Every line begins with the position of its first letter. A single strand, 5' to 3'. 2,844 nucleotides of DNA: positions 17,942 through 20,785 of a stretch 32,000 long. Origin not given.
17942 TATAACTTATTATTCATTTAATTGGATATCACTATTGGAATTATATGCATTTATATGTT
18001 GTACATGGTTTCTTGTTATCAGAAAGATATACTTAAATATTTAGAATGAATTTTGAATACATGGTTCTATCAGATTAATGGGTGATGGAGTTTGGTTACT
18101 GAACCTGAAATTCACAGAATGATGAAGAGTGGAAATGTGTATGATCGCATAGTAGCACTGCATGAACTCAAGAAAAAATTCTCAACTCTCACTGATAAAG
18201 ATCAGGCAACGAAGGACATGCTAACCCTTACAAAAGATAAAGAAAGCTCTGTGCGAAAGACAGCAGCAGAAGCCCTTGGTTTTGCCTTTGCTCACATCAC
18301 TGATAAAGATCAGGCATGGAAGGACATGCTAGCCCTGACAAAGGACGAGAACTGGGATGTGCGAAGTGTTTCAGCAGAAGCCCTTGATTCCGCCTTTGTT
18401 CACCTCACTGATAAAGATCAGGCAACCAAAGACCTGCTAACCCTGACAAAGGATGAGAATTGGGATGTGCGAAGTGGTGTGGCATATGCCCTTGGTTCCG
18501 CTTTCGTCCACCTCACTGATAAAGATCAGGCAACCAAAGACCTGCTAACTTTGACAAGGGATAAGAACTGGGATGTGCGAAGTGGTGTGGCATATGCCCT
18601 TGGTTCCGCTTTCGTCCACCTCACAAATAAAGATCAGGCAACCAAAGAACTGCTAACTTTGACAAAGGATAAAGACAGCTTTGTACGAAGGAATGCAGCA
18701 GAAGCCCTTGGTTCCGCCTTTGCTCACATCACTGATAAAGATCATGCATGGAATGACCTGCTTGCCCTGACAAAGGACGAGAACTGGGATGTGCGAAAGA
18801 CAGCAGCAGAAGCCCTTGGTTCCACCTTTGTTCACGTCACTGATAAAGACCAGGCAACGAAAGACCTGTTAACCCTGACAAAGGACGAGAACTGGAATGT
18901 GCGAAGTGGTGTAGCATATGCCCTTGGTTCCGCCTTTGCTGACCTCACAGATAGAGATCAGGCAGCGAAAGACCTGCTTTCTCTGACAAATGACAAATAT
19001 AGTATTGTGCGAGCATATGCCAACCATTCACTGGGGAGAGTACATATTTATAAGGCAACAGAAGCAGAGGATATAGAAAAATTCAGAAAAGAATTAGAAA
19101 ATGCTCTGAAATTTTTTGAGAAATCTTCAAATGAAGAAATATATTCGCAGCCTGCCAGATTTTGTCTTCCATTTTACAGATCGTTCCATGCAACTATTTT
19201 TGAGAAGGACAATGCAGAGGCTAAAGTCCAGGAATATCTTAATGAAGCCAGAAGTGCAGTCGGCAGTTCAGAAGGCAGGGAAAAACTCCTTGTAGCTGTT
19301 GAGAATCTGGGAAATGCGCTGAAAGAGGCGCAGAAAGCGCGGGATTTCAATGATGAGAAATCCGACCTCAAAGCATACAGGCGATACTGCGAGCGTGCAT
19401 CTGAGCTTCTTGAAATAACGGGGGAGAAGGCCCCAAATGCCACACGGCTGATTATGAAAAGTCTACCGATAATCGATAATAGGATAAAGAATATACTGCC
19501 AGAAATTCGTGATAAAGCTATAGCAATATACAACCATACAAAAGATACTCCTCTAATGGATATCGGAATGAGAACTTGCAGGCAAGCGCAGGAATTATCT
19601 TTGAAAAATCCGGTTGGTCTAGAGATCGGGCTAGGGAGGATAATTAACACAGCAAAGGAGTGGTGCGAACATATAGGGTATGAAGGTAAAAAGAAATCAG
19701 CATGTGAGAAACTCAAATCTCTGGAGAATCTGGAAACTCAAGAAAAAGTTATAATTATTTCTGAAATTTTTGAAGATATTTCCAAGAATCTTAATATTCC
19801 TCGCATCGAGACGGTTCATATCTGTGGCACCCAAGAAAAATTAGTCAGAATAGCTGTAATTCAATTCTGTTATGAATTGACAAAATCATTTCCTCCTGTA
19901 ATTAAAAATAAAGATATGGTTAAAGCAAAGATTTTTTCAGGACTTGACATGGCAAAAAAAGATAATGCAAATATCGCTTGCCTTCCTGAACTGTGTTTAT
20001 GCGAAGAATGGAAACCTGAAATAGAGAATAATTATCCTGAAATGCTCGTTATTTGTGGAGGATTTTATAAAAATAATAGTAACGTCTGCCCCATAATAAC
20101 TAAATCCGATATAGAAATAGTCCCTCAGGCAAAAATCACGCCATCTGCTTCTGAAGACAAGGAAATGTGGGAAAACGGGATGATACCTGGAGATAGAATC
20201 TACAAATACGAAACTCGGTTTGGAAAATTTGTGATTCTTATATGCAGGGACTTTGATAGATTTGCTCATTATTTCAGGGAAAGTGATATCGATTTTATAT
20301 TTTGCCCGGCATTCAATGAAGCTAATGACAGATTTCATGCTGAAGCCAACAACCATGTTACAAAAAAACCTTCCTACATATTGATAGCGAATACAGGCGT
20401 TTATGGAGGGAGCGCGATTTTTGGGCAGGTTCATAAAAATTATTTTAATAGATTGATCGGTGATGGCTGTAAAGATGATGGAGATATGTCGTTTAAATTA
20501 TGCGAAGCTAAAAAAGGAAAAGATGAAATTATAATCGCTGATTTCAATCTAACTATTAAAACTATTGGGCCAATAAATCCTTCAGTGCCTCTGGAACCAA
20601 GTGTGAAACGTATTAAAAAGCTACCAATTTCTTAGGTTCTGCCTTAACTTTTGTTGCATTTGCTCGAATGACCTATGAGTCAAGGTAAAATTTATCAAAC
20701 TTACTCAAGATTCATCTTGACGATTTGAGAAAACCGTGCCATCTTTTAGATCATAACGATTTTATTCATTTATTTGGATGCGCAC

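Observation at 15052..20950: The radical-SAM/SIR2 and HEAT/CN-hydrolase pair forms a module of about 5.9 kb bracketed by two co-oriented copies of the interspersed repeat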

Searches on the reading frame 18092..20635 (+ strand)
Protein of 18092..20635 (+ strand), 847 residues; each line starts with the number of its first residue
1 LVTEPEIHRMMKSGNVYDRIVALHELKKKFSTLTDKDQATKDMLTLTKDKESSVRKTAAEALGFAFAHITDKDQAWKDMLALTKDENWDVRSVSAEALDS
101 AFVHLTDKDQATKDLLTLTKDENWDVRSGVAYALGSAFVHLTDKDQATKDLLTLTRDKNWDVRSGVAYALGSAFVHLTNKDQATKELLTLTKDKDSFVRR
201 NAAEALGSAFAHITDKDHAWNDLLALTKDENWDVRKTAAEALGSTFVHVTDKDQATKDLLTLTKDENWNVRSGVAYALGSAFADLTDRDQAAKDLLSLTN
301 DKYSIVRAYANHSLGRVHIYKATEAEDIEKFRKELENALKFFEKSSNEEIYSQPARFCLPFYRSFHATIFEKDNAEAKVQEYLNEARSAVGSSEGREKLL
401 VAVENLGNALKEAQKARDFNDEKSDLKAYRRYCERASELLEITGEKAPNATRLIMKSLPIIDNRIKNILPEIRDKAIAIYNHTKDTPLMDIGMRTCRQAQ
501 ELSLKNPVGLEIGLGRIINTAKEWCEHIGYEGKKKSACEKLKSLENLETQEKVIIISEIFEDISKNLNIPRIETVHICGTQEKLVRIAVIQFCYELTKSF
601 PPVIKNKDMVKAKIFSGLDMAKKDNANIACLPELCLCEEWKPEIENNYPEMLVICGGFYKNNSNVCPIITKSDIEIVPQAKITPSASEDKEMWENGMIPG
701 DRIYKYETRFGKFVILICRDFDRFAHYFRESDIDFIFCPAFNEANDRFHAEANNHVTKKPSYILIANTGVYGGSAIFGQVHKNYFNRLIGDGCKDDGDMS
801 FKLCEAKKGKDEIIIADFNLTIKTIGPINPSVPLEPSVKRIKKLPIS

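Call 7: search_protein_families(library=pfam, proteins=[window:18092-20635:+], max_evalue=0.01)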
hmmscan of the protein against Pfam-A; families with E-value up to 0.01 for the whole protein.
window:18092-20635:+ (847 aa): 14 families
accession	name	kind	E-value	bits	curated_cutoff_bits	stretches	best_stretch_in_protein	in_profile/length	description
PF13646.12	HEAT_2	-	2.6e-36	124.2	27.7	4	223-314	4-87/88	HEAT repeats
PF02985.28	HEAT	-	2.7e-32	108.2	23.5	1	223-243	5-25/31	HEAT repeat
PF13513.12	HEAT_EZ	-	2.1e-12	47.7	27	0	124-172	1-54/55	HEAT-like repeat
PF25786.1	HEAT_GCN1_C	-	4.2e-12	46.8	27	0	223-262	32-71/151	GCN1-like, C-terminal HEAT repeats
PF12717.13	Cnd1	-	1.6e-06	28.7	26.4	0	38-99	21-83/162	non-SMC mitotic condensation complex subunit 1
PF20168.4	PDS5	-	1.9e-06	26.5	27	2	194-330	254-397/1053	Sister chromatid cohesion protein PDS5 protein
PF20926.3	Htt_N-HEAT_1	-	4.8e-06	27.4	31.2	0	80-108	2-30/152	Huntingtin, N-terminal HEAT 1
PF01851.28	PC_rep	-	9.8e-06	26.2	21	0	273-307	1-34/35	Proteasome/cyclosome repeat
PF25801.1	HEAT_GCN1_C_2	-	3.2e-05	23.9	27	0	6-152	94-251/288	Stalled ribosome sensor GCN1-like, HEAT repeats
PF17874.7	TPR_MalT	-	3.9e-05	23.5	45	0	111-149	23-61/336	MalT-like TPR region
PF24492.1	HEAT_ECM29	-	0.00019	22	27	0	37-73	111-147/160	Proteasome adapter and scaffold protein ECM29, HEAT-repeat domain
PF08675.17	RNA_bind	-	0.00022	21.7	27.9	0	87-128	31-72/79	RNA binding domain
PF25326.1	ARM_SRB8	-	0.0023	17.9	27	0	239-309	18-92/193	SRB8 ARM-like domain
PF25151.1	TPR_Trm732_C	-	0.0079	16.5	27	0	224-267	103-145/159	Trm732, C-terminal TPR repeats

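Call 12: search_protein_families(library=padloc, proteins=[window:18092-20635:+], max_evalue=0.01)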
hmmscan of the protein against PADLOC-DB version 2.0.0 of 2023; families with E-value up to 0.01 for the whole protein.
window:18092-20635:+ (847 aa): 5 families
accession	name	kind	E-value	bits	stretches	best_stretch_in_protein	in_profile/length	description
PDLC01989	CARF_m7--CARF_nitrilase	-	3.1e-86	287.7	1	581-844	188-455/457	-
PDLC01150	HEAT_CxxC_PDDEXK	-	3.2e-20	70.6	3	180-245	21-85/288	HEAT_CxxC_PD-DEXK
PDLC03780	RT_UG5-nitrilase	-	1.1e-10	38.6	1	491-776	575-842/907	DRT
PDLC03804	RTasNitrilase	-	3.7e-05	20.9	1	676-789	228-354/397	DRT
PDLC01128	Cas6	-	0.0025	15.3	0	72-112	98-138/246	Cas6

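Call 13: search_protein_families(library=ncbifam, proteins=[window:18092-20635:+], max_evalue=0.01)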
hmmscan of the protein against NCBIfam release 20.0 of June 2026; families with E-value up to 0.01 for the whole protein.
window:18092-20635:+ (847 aa): 5 families
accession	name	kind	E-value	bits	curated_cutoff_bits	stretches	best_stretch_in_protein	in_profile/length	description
NF010374.0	PRK13800.1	equivalog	2e-14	52.9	1196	2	149-314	746-895/898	fumarate reductase/succinate dehydrogenase flavoprotein subunit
NF007244.0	PRK09687.1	equivalog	3.1e-11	43.1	275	3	119-202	138-214/285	putative lyase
NF045915.1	PhycobilmeDegNblB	equivalog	2e-08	34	300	0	3-128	2-117/214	phycobilisome degradation protein NblB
NF058515.1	phyc_lyase_CpcF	equivalog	2.2e-08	33.9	220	0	209-291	83-172/200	C-phycocyanin alpha-cysteine-84 phycocyanobilin lyase subunit CpcF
NF045662.1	DVU0298_fam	equivalog_domain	1.2e-05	25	75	1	178-343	21-195/213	DVU0298 family protein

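Call 71: search_solved_structures(query=window:18092-20635:+, max_evalue=0.01, show_alignments=0)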
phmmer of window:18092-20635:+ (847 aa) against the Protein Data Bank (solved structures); distinct sequences matched with E-value up to 0.01: 31.
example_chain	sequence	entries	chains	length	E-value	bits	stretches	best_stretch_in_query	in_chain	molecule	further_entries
9sah_A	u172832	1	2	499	7.5e-27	96.9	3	37-296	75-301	E4-NB2 synthetic fusion protein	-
6ft5_A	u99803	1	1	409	7.3e-25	90.4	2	155-317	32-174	alphaRep A3_A3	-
6fsq_A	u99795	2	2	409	2.3e-23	85.4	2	155-317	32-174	alphaRep A3_bGFPD | A3_bGFPD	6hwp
4zv6_A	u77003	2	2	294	5.2e-20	74.3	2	104-280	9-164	AlphaRep-7 | alpha-Rep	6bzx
4xl5_C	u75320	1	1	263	2.1e-14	55.8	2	105-279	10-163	bGFP-A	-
3ltj_A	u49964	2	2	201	2.1e-13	52.5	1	140-317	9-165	AlphaRep-4 | bA3-2: binder of A3 protein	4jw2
3ltm_A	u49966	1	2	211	9.3e-13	50.3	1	155-316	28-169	Alpha-Rep4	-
6gwc_C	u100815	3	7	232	3e-12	48.6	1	70-294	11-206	iE5 ALPHAREP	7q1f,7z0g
7p0h_A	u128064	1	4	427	3.7e-12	48.3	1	121-317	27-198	Helicobacter pylori ComF fused to an artificial alphaREP crystallization helper (named B2)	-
8aw4_A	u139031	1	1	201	1.3e-11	46.5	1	121-296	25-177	ALPHAREP bB-E3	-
6gx7_E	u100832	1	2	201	2.4e-11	45.7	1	125-283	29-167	iiiA5 ALPHAREP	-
9rhz_A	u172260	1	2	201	1.1e-10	43.5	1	120-282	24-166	ALPHAREP bE5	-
5dcq_A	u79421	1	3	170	1.1e-09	40.1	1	120-244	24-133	artificial repeat proteins (alphaREP3)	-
4ady_A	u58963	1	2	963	1.2e-09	40.1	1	125-321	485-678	26S PROTEASOME REGULATORY SUBUNIT RPN2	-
36ax_Z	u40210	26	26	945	1.2e-09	40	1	125-321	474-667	26S proteasome regulatory subunit RPN2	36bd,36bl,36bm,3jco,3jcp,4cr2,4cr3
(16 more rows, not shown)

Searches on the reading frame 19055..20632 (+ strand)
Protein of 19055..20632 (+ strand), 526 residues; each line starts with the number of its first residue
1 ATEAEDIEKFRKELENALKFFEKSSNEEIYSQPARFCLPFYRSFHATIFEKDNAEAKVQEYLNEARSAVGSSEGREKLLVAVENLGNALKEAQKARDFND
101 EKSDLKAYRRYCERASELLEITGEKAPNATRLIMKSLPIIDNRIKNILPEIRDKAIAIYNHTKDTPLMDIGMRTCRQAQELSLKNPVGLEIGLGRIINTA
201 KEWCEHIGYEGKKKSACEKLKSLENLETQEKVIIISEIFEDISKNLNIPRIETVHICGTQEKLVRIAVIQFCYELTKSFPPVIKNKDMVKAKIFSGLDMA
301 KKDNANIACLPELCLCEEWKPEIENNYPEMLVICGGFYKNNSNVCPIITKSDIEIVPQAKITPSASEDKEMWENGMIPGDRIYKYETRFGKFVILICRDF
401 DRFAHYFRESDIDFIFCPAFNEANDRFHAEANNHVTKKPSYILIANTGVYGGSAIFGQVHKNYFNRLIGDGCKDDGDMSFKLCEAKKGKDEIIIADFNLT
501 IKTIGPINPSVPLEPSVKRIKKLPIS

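Call 66: find_homologous_proteins(query=window:19055-20632:+)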
Query seq(526 aa) (526 aa): 237 proteins with E <= 0.001 among 8000 candidates; the best 120 are listed.
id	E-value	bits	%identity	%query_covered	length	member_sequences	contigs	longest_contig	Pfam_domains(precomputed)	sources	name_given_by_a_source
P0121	0.0e+0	1197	100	100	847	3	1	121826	PF23271.2,PF12717.14,PF26715.1,PF20926.4,PF25786.1,PF02985.29,PF20168.5,PF01851.29,PF13513.13,PF13646.13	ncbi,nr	ncbi:MAG: HEAT repeat domain-containing protein [Candidatus Methanoperedens sp.]|nr:HEAT repeat doma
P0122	6.9e-231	785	66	100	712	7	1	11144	PF13646.13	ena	-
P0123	1.9e-226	771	65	100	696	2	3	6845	PF13646.13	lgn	-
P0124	1.5e-225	768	64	97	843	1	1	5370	PF25804.1,PF02985.29,PF17970.8,PF13646.13,PF26165.1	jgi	-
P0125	3.9e-217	740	62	100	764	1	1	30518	PF02985.29,PF13646.13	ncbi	-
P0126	1.3e-193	662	57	100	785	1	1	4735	PF13646.13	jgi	jgi:HEAT repeat protein/predicted amidohydrolase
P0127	4.2e-188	644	55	100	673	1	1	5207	PF02985.29,PF13646.13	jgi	-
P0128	6.9e-187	640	56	100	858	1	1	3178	PF02985.29,PF13646.13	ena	-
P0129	5.3e-184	630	55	100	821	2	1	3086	PF25786.1,PF02985.29,PF17970.8,PF20168.5,PF13646.13,PF23227.2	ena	-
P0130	1.3e-183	629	55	100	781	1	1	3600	PF02985.29,PF13646.13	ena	-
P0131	2.5e-183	628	55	100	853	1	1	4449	PF02985.29,PF20168.5,PF13513.13,PF13646.13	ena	-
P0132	7.6e-182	623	54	100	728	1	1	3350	PF13646.13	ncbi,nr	ncbi:MAG: hypothetical protein U9N46_06995 [Euryarchaeota archaeon]|nr:hypothetical protein [Euryarc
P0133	9.9e-182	623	53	100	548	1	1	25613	-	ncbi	ncbi:MAG: hypothetical protein ACXQTY_06875 [Candidatus Methanogasteraceae archaeon]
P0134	2.0e-181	622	53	99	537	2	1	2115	-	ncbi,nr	ncbi:MAG: hypothetical protein K8S27_16560, partial [Candidatus Omnitrophica bacterium]|nr:hypotheti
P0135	5.1e-181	621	54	100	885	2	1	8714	PF12717.14,PF02985.29,PF13513.13,PF13646.13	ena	-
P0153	1.9e-173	596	53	100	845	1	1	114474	PF12717.14,PF13653.13,PF00514.30,PF26715.1,PF25786.1,PF02985.29,PF13513.13,PF13646.13,PF23227.2,PF25767.2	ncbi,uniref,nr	ncbi:MAG: hypothetical protein AEth_00270 [Candidatus Argoarchaeum ethanivorans]|uniref:CN hydrolase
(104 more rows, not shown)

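Call 67: find_encoding_contigs(protein=P0125, flank=8000, max_places=2)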
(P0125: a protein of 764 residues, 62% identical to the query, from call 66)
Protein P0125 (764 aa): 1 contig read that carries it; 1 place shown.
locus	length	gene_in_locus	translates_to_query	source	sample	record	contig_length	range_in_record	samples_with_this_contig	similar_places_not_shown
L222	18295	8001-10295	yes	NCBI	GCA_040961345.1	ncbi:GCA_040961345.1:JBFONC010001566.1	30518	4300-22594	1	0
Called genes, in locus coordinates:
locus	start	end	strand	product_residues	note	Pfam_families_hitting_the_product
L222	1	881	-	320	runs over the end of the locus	PF02899:Phage_int_SAM_1, PF13102:Phage_int_SAM_5 (weak), PF13495:Phage_int_SAM_4, PF00589:Phage_integrase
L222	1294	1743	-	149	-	PF14622:Ribonucleas_3_3, PF00636:Ribonuclease_3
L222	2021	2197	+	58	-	-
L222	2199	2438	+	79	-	PF26485:DUF8156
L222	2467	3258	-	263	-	-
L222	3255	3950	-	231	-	PF20582:UPF0758_N, PF04002:RadC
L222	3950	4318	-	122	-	-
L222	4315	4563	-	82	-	-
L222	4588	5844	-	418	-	PF09250:Prim-Pol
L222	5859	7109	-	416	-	PF00078:RVT_1, PF08388:GIIM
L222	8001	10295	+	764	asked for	PF13646:HEAT_2 (weak), PF02985:HEAT (faint), PF13646:HEAT_2 (weak)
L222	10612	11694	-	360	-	-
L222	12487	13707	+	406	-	PF02601:Exonuc_VII_L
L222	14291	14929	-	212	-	-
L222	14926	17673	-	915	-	PF00270:DEAD, PF04851:ResIII (faint), PF00271:Helicase_C, PF09369:MZB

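Call 68: find_encoding_contigs(protein=P0122, flank=8000, max_places=2)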
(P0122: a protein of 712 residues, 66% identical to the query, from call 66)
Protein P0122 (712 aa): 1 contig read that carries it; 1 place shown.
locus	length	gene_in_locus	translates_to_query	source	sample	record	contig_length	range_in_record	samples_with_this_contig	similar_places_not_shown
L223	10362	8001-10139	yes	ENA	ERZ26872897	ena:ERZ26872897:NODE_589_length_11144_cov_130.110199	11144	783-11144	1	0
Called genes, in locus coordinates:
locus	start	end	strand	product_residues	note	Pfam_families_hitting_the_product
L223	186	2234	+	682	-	-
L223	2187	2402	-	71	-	-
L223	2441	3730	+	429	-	PF13191:AAA_16, PF12802:MarR_2 (weak), PF13412:HTH_24 (weak)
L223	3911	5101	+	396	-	PF18860:AbiJ_NTD3, PF13676:TIR_2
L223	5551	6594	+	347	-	PF04607:RelA_SpoT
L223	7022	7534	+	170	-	PF13646:HEAT_2 (weak)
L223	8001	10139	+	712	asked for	PF13646:HEAT_2 (weak)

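Call 69: find_encoding_contigs(protein=P0153, flank=8000, max_places=2)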
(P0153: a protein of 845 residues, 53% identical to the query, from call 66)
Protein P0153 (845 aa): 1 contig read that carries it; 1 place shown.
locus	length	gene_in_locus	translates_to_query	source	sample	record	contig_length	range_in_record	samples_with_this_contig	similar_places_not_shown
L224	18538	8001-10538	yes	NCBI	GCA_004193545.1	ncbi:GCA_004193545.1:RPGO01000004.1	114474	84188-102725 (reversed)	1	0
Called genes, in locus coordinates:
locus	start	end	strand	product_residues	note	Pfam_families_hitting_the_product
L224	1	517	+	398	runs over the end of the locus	PF00514:Arm (faint), PF02985:HEAT (faint), PF11791:Aconitase_B_N (faint), PF13646:HEAT_2, PF03130:HEAT_PBS (weak), PF13646:HEAT_2, PF03130:HEAT_PBS (weak), PF13646:HEAT_2, +2 more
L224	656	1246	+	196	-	PF05598:DUF772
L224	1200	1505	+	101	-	-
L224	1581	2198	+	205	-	PF01609:DDE_Tnp_1, PF13751:DDE_Tnp_1_6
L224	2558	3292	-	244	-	PF01493:GXGXG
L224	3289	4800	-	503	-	PF03060:NMO (faint), PF01645:Glu_synthase, PF04898:Glu_syn_central (weak), PF00478:IMPDH (weak), PF01070:FMN_dh (weak)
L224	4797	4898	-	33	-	-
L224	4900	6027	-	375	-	PF00310:GATase_2, PF13522:GATase_6 (weak), PF13537:GATase_7 (faint)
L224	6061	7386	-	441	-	PF02754:CCG, PF13237:Fer4_10, PF13183:Fer4_8, PF13187:Fer4_9 (weak), PF13534:Fer4_17 (weak)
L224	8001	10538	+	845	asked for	PF13646:HEAT_2 (weak), PF23227:HEAT_MROH2B_C (faint), PF25767:ARM_TBCD_2nd (faint), PF26715:HEAT_GCN1_2 (faint), PF00514:Arm (faint), PF02985:HEAT (faint), PF12717:Cnd1 (faint), PF13646:HEAT_2, +3 more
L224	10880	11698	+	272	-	-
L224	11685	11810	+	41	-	-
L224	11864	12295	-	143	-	-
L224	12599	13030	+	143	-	PF13384:HTH_23, PF13551:HTH_29, PF13565:HTH_32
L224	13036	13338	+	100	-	-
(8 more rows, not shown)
